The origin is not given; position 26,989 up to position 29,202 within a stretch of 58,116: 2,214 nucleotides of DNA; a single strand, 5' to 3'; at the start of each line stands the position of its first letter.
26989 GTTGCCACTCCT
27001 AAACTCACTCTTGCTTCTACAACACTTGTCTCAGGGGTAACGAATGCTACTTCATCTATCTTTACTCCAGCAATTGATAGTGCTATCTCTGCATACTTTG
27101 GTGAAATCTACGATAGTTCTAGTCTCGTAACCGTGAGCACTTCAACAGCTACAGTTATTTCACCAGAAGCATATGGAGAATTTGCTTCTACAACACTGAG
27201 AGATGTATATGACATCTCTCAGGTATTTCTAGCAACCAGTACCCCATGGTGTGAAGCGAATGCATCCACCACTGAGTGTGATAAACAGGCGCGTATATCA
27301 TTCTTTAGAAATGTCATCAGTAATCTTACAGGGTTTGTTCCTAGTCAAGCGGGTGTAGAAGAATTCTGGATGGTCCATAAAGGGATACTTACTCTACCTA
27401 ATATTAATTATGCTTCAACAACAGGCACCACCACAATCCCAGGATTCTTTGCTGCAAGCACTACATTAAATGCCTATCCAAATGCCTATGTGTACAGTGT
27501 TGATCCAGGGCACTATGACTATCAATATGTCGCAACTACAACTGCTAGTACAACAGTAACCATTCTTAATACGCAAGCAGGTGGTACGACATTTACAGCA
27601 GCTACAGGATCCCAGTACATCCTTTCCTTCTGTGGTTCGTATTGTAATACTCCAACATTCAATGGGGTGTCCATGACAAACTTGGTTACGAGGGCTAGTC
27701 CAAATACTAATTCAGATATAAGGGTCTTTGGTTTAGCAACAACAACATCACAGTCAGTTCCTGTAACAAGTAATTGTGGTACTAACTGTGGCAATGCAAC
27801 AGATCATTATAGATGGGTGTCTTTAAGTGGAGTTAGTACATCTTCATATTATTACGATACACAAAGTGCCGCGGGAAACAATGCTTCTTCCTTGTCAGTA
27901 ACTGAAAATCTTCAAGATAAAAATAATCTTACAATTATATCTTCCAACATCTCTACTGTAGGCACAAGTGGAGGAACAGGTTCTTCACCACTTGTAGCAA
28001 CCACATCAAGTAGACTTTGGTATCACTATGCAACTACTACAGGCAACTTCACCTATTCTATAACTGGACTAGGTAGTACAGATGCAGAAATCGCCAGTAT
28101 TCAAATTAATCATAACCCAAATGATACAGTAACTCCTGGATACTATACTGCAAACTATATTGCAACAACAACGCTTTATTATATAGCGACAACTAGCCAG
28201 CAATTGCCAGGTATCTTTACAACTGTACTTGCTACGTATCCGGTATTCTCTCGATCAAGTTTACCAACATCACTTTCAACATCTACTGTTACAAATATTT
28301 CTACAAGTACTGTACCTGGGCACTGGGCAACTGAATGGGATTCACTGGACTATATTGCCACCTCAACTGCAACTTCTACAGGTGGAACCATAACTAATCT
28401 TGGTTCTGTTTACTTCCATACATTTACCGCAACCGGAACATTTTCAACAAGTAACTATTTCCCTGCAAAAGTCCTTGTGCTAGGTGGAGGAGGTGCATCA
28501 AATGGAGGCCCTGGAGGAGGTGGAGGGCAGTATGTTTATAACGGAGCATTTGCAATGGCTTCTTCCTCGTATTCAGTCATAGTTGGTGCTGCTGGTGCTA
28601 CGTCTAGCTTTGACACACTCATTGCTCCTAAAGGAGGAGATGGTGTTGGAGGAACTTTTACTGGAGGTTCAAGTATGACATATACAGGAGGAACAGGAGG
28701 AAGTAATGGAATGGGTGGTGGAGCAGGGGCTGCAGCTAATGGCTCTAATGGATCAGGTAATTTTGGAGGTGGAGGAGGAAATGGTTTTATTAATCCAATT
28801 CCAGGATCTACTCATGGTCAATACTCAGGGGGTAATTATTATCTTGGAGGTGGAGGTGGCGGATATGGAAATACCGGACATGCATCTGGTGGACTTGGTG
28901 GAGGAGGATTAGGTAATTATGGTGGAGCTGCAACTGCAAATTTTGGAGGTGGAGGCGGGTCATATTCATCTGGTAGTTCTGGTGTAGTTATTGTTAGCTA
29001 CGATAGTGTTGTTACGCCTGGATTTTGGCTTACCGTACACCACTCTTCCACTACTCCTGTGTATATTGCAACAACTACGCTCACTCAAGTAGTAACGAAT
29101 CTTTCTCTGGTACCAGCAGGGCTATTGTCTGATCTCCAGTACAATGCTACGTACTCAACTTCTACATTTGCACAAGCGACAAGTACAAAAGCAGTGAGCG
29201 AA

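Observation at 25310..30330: Roughly 1,700-aa Ser/Thr-rich insertion splitting the RHS shell from its core, built from unrecognised repeat modules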

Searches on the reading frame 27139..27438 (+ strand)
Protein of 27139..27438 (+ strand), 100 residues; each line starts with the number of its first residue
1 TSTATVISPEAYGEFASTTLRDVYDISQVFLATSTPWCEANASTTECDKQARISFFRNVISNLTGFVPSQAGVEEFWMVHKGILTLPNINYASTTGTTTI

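Call 22: search_protein_families(library=phrogs, proteins=[window:27139-27438:+], max_evalue=1)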
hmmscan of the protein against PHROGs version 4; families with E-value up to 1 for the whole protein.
window:27139-27438:+ (100 aa): 1 family
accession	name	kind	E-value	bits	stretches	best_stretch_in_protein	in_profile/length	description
phrog_36212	-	unknown function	0.17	12.9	0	14-40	7-32/56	-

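Call 34: search_protein_representatives(alignment_id=A1)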
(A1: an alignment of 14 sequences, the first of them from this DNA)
Query: 14 sequences, 95 profile positions. Proteins with E-value up to 0.001 (for the whole library): 9; up to 1e-10: 6; up to 1e-30: 4. The best 9 are listed.
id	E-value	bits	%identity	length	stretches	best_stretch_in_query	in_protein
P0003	3.4e-101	348.0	-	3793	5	2-92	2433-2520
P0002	1.1e-87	304.7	-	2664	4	2-95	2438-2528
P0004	2.6e-54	197.7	-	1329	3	3-91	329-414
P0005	7.9e-36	138.4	-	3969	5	2-90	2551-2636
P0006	9.8e-29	115.7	-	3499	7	2-91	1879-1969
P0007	8.5e-14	67.8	-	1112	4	3-91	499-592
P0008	4.9e-07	46.1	-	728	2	2-90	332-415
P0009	2.5e-06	43.9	-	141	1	3-91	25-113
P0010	1.9e-05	41.1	-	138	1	3-82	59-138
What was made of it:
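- Only 9 of 1.84e9 cluster representatives match (call 34).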

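Call 36: search_protein_families(library=pfam, proteins=[P0003, P0005], max_evalue=0.01)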
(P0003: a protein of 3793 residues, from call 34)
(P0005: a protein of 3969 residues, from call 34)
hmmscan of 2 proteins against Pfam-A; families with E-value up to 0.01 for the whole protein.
P0003 (3793 aa): 7 families
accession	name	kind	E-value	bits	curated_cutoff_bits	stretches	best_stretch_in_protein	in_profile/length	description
PF13385.13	Laminin_G_3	-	2.3e-41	141.9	27.6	3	2223-2373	2-151/151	Concanavalin A-like lectin/glucanases superfamily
PF03534.18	SpvB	-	2e-16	60.5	22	2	92-175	3-85/287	Salmonella virulence plasmid 65kDa B protein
PF15649.12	Tox-REase-7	-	9.6e-15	55.1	25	1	3695-3777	1-84/84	Restriction endonuclease fold toxin 7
PF05593.20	RHS_repeat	-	1.5e-14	54.4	22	3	1256-1287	1-33/38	RHS Repeat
PF13517.12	FG-GAP_3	-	3e-05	25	26.9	1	471-532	1-60/61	FG-GAP-like repeat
PF02210.31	Laminin_G_2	-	7.2e-05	23.7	22.9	0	2258-2327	10-80/126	Laminin G domain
PF01839.29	FG-GAP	-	0.00084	19.6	22.1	0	467-481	5-19/37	FG-GAP repeat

P0005 (3969 aa): 5 families
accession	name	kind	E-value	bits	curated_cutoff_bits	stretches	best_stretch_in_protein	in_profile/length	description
PF05593.20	RHS_repeat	-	8.6e-22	77.4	22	3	986-1023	1-37/38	RHS Repeat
PF03534.18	SpvB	-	6.8e-17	62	22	1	84-260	3-190/287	Salmonella virulence plasmid 65kDa B protein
PF13385.13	Laminin_G_3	-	3.5e-15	56.9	27.6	2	2694-2840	5-146/151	Concanavalin A-like lectin/glucanases superfamily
PF14411.12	LHH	-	1.4e-07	32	23.3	1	3916-3963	4-49/76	A nuclease of the HNH/ENDO VII superfamily with conserved LHH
PF13517.12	FG-GAP_3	-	6e-06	27.2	26.9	2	439-493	1-58/61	FG-GAP-like repeat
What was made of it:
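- On RHS / YD-repeat polymorphic toxin: Relatives carry Tox-REase-7, LHH and others (call 36).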

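Call 37: search_protein_families(library=pfam, proteins=[P0006, P0004, P0007, P0008], max_evalue=0.01)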
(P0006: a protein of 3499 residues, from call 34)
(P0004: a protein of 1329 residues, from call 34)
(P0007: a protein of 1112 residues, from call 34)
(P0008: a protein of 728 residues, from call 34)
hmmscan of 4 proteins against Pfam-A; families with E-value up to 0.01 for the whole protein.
P0006 (3499 aa): 2 families
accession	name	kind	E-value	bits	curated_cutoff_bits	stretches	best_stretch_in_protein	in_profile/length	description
PF05593.20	RHS_repeat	-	1.2e-28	99.3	22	3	1180-1211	1-32/38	RHS Repeat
PF03534.18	SpvB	-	2.4e-14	53.7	22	2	65-150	3-86/287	Salmonella virulence plasmid 65kDa B protein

P0004 (1329 aa): 0 families

P0007 (1112 aa): 0 families

P0008 (728 aa): 3 families
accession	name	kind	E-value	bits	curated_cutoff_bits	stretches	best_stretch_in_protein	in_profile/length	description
PF13385.13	Laminin_G_3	-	4.5e-21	76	27.6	1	118-271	9-150/151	Concanavalin A-like lectin/glucanases superfamily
PF02210.31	Laminin_G_2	-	4.7e-07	30.8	22.9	1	164-262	26-124/126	Laminin G domain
PF02973.23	Sialidase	-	0.00012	22.1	26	1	200-273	111-183/189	Sialidase, N-terminal domain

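Call 53: predict_structure(alignment_id=A2)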
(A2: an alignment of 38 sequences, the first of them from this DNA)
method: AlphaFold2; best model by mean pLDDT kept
length: 92 residues; sequences in the alignment: 38
mean_pLDDT: 82.5   pTM: 0.70
mean pLDDT of the five models: 82.5, 79.2, 76.6, 76.6, 73.7
residues with pLDDT >= 90: 25; 70-90: 54; 50-70: 8; < 50: 5
segments of 3 or more residues with pLDDT < 50: 88-92
pLDDT, mean of each block of 10 residues (from residue 1): 81 82 89 75 83 91 88 91 71 39
secondary structure, 60 per line:
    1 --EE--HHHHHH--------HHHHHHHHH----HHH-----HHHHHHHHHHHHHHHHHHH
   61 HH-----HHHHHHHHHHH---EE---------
elements in order: H7-12 H21-29 H42-62 H68-78
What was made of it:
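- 27145..27420 (+): Helical module copy 4 (aa 2225-2316), Cys pair 2260/2269. This is the copy that was modelled. AF2 pLDDT 82.5, pTM 0.70, four helices with paired N- and C-terminal strands (call 53).
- AF2 gives pLDDT 82.5, with the N and C termini paired as in a bead-like domain (call 53). In the module model the motifs fall in loops and at helix N-caps (call 53). The modules are helical at pLDDT 82 (call 53).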

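Call 56: fold_search(model_id=the predicted structure, library=pdb)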
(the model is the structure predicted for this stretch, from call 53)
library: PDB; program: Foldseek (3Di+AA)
matches with E <= 10: 99; with E <= 0.001: 0
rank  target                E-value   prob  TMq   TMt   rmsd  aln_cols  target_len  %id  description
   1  2gfh                  1.1e+00  0.28  0.43  0.19   8.6        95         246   16  Crystal structure of a n-acetylneuraminic acid phosphatase (nanp) from mus musculus at 1.90 A resolution (released 2006-04-18)
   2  4knw_A                1.1e+00  0.23  0.38  0.18   6.1        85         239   16  The crystal structure of human HDHD4 IN COMPLEX WITH MAGNESIUM AND THE PHOSPHATE MIMETIC VANADATE (released 2013-06-26)
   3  4knw_B                1.2e+00  0.25  0.43  0.20   8.5        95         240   19  The crystal structure of human HDHD4 IN COMPLEX WITH MAGNESIUM AND THE PHOSPHATE MIMETIC VANADATE (released 2013-06-26)
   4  2w4m                  1.2e+00  0.25  0.39  0.18   5.3        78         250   18  The Crystal Structure of human N-acetylneuraminic acid phosphatase, NANP (released 2008-12-23)
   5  3pnv_B                1.3e+00  0.11  0.25  0.08   9.3        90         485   16  V369M mutant of Glutamyl-tRNA synthetase from Mycobacterium tuberculosis (released 2011-12-07)
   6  4knv_A                1.6e+00  0.23  0.45  0.21   8.0        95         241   18  The crystal structure of APO HUMAN HDHD4 FROM SE-MAD (released 2013-06-26)
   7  4knw_C                2.0e+00  0.23  0.43  0.20   5.6        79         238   18  The crystal structure of human HDHD4 IN COMPLEX WITH MAGNESIUM AND THE PHOSPHATE MIMETIC VANADATE (released 2013-06-26)
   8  4knv_B                2.1e+00  0.14  0.37  0.17   9.6        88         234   14  The crystal structure of APO HUMAN HDHD4 FROM SE-MAD (released 2013-06-26)
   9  1yhu_D                2.4e+00  0.13  0.31  0.21   8.1        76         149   14  Crystal structure of Riftia pachyptila C1 hemoglobin reveals novel assembly of 24 subunits. (released 2005-02-08)
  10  3fbz_A                2.4e+00  0.10  0.31  0.25  12.9        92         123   12  Crystal structure of ORF140 of the archaeal virus Acidianus Filamentous Virus 1 (AFV1) (released 2009-11-10)
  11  2n39_MODEL_1_A        2.4e+00  0.09  0.28  0.25   7.5        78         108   17  NMR solution structure of a C-terminal domain of the chromodomain helicase DNA-binding protein 1 (released 2016-06-01)
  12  2mx8_MODEL_1_A        2.7e+00  0.21  0.38  0.28  12.3        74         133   20  NMR structure of N-terminal domain from A. ventricosus minor ampullate spidroin (MiSp) at pH 7.2 (released 2015-08-19)
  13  5iz2_A                2.7e+00  0.18  0.41  0.33   8.7        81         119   14  Crystal structure of the N. clavipes spidroin NTD at pH 6.5 (released 2016-07-27)
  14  8wrx                  2.7e+00  0.08  0.24  0.26   9.2        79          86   19  Anti-CRISPR type II-A 28 (released 2024-09-11)
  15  3u1k_D                2.8e+00  0.18  0.37  0.09   6.0        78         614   14  Crystal structure of human PNPase (released 2012-02-01)
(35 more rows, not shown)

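Call 90: fold_search(model_id=the predicted structure, library=viral)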
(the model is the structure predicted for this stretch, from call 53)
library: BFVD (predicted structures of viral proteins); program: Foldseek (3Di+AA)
matches with E <= 10: 161; with E <= 0.001: 0
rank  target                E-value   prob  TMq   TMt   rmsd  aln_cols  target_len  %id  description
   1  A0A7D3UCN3            5.0e-01  0.54  0.38  0.29   5.5        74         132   15  (no name in the UniProt tables at hand)
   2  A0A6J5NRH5            7.9e-01  0.51  0.38  0.48   7.1        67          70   21  Uncharacterized protein [uncultured Caudovirales phage]
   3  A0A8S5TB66            1.8e+00  0.63  0.49  0.61   4.5        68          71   15  Holin [Siphoviridae sp. ctGz830]
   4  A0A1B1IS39            2.0e+00  0.08  0.26  0.23   8.7       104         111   10  (no name in the UniProt tables at hand)
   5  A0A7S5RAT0            2.2e+00  0.07  0.24  0.07  13.5        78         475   12  (no name in the UniProt tables at hand)
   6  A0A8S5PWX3            2.3e+00  0.16  0.37  0.24   9.7        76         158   16  Uncharacterized protein [Myoviridae sp. ctgsk7]
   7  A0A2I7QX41            2.5e+00  0.18  0.36  0.18   8.7        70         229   14  (no name in the UniProt tables at hand)
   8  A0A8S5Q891            2.5e+00  0.05  0.26  0.18  13.3       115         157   10  Tail tube protein [Siphoviridae sp. ctf8W5]
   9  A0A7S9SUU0            2.9e+00  0.16  0.39  0.22   8.6        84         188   14  Uncharacterized protein [Virus NIOZ-UU159]
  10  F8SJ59                3.3e+00  0.11  0.36  0.24   5.7        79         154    8  Uncharacterized protein 216 [Pseudomonas phage PhiPA3]
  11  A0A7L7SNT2            3.3e+00  0.07  0.31  0.30  10.6        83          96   12  (no name in the UniProt tables at hand)
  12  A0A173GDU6            3.5e+00  0.12  0.35  0.22  10.8        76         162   10  Uncharacterized protein [Erwinia phage vB_EamM_RAY]
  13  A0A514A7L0            3.5e+00  0.10  0.38  0.34   9.6       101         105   17  (no name in the UniProt tables at hand)
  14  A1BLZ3                3.5e+00  0.07  0.28  0.18   9.2        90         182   10  Viral interleukin-10 homolog [Ovine gammaherpesvirus 2]
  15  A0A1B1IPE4            3.5e+00  0.06  0.27  0.14  10.0        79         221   13  (no name in the UniProt tables at hand)
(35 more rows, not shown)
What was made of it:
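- On Any described family for the ~90-aa module: Best Foldseek results: E = 1.1 with TM 0.43 in PDB and E = 0.5 in BFVD (calls 56, 90).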

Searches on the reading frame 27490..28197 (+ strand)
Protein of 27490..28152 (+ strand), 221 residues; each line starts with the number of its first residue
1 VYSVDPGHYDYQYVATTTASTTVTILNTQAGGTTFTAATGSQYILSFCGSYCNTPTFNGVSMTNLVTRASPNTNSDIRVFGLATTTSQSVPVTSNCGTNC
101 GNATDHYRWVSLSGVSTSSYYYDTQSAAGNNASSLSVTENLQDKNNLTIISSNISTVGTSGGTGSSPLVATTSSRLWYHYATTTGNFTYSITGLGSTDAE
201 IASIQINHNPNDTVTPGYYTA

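Call 76: find_homologous_proteins(query=window:27490-28152:+, max_evalue=0.01)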
Query window:27490-28152:+ (221 aa): 1 proteins with E <= 0.01 among 1046 candidates.
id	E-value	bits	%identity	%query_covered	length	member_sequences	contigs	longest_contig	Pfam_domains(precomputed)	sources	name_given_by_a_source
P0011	2.2e-16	78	40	71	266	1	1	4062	-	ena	-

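Call 79: find_encoding_contigs(protein=P0011, flank=5000, max_places=2)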
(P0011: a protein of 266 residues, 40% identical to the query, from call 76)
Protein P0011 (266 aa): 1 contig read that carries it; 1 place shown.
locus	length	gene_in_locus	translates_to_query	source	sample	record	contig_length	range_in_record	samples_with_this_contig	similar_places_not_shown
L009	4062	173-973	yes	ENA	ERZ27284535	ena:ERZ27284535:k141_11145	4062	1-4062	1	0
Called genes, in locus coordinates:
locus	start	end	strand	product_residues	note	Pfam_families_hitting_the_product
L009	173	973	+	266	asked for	-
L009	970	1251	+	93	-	-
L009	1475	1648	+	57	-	-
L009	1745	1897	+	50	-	-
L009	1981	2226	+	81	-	-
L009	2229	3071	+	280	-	PF05707:Zot (weak)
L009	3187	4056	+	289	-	PF23343:REP_ORF2-G2P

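Call 81: search_protein_families(library=pfam, proteins=[L009:2229-3068:+, L009:3187-4053:+, L009:92-970:+, L009:970-1248:+], max_evalue=0.1)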
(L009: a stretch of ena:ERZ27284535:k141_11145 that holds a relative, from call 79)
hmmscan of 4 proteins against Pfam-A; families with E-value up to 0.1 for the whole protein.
L009:2229-3068:+ (280 aa): 1 family
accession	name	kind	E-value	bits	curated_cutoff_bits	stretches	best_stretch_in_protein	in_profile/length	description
PF05707.18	Zot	-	1.2e-06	28.6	20.3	1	117-187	77-142/197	Zonular occludens toxin (Zot)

L009:3187-4053:+ (289 aa): 1 family
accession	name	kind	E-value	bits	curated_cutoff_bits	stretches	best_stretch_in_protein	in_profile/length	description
PF23343.2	REP_ORF2-G2P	-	1.2e-20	74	27.8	1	148-256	2-98/99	Replication-associated protein ORF2/G2P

L009:92-970:+ (293 aa): 0 families

L009:970-1248:+ (93 aa): 1 family
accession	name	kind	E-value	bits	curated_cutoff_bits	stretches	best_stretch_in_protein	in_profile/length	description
PF09125.15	COX2-transmemb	-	0.091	13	25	0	64-79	16-31/38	Cytochrome C oxidase subunit II, transmembrane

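Call 98: search_solved_structures(query=window:27490-28152:+, max_evalue=10)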
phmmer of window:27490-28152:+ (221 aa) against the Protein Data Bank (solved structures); distinct sequences matched with E-value up to 10: 1.
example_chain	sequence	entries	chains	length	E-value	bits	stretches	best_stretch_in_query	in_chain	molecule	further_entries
5vvr_M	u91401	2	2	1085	1.6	11.6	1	102-176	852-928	DNA repair and recombination protein RAD26 | RAD26 isoform 1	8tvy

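Call 106: find_related_loci(query=L009:92-970:+, collection=viral_contigs, flank=5000)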
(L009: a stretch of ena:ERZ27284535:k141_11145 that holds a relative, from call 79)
Query L009:92-970:+ (293 aa) in viral_contigs; peptide patterns used: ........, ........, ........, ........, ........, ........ (x = any residue, [..] = any of these).
7 stretches matched a pattern, but none encodes a relative of the query by tblastn (E <= 1e-3).

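Call 108: find_related_loci(query=A6, collection=viral_contigs, flank=5000)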
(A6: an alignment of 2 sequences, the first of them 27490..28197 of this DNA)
Query A6 (236 aa) in viral_contigs; peptide patterns used: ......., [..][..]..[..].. (x = any residue, [..] = any of these).
118 stretches matched a pattern, but none encodes a relative of the query by tblastn (E <= 1e-3).

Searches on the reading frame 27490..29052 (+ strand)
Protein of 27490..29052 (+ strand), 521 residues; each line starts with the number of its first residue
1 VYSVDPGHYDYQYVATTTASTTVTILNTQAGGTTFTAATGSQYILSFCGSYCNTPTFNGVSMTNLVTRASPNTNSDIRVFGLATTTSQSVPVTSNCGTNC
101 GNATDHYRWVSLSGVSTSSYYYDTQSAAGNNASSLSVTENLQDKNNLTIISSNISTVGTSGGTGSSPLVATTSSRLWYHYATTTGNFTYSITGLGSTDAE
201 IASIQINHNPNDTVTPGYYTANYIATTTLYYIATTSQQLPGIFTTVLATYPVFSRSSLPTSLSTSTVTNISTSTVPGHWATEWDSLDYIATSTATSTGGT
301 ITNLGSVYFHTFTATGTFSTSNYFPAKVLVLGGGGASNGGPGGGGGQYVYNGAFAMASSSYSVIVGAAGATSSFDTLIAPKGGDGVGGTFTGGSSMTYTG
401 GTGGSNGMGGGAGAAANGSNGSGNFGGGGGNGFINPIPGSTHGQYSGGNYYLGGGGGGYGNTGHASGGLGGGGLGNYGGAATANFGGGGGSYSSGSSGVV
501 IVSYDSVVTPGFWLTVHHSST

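Call 99: search_dna_similar(query=window:27490-29052:+, collection=phages, mode=protein, max_evalue=0.001, max_rows=15)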
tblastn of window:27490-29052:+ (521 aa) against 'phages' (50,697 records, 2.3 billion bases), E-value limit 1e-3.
No match.
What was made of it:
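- Tried and rejected: There was no tblastn match in GenBank phages (call 99).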

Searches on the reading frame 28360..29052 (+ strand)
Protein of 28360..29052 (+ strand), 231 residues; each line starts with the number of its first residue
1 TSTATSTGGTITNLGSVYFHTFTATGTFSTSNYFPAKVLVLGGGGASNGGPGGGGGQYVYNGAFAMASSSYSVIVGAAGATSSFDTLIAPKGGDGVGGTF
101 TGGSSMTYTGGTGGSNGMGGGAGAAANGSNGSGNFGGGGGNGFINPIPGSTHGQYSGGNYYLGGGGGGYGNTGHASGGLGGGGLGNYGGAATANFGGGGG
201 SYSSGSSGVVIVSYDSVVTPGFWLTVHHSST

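Call 22: search_protein_families(library=phrogs, proteins=[window:28390-28998:+], max_evalue=1)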
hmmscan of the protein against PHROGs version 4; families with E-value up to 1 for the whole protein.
window:28390-28998:+ (203 aa): 1 family
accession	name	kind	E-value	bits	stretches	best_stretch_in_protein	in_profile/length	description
phrog_2295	-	unknown function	4.2e-06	26.6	1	2-105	571-685/1183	-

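Call 97: search_solved_structures(query=window:28360-29052:+, max_evalue=10)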
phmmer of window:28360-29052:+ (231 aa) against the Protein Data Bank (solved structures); distinct sequences matched with E-value up to 10: 0.

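Call 115: search_solved_structures(query=A7, max_evalue=1)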
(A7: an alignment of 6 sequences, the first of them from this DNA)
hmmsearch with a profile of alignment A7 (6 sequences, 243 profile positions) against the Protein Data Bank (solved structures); distinct sequences matched with E-value up to 1: 0.
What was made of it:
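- The function of Gly_rich_2 is itself not established, and it has no sequence relative among solved structures (calls 97, 115).
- Tried and rejected: No PDB sequence relative exists for the Gly-rich domain or cassette A, even with a profile (calls 97, 98, 115).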

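Call 116: search_protein_families(library=pfam, alignment_id=A7, max_evalue=0.01)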
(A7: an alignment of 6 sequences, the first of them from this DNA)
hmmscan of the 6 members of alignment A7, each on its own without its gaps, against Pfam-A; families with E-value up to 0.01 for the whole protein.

A. member 1, seq(224 aa): 1 family
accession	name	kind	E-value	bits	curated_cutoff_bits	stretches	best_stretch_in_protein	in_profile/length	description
PF21722.4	Gly_rich_2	-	5.6e-07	30.2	24.3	1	31-211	15-225/226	Glycine-rich domain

B. families by the number of members that match (of 6 scanned): 1 family
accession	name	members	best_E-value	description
PF21722.4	Gly_rich_2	6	2.2e-21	Glycine-rich domain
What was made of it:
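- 28393..29016 (+): Gly_rich_2 (PF21722) cassette (aa 2641-2848). 30.2 bits against a cut-off of 24.3 when scanned alone (call 116).
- On Pfam Gly_rich_2 (PF21722): All 6 aligned domains match, best E = 2e-21 (call 116).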
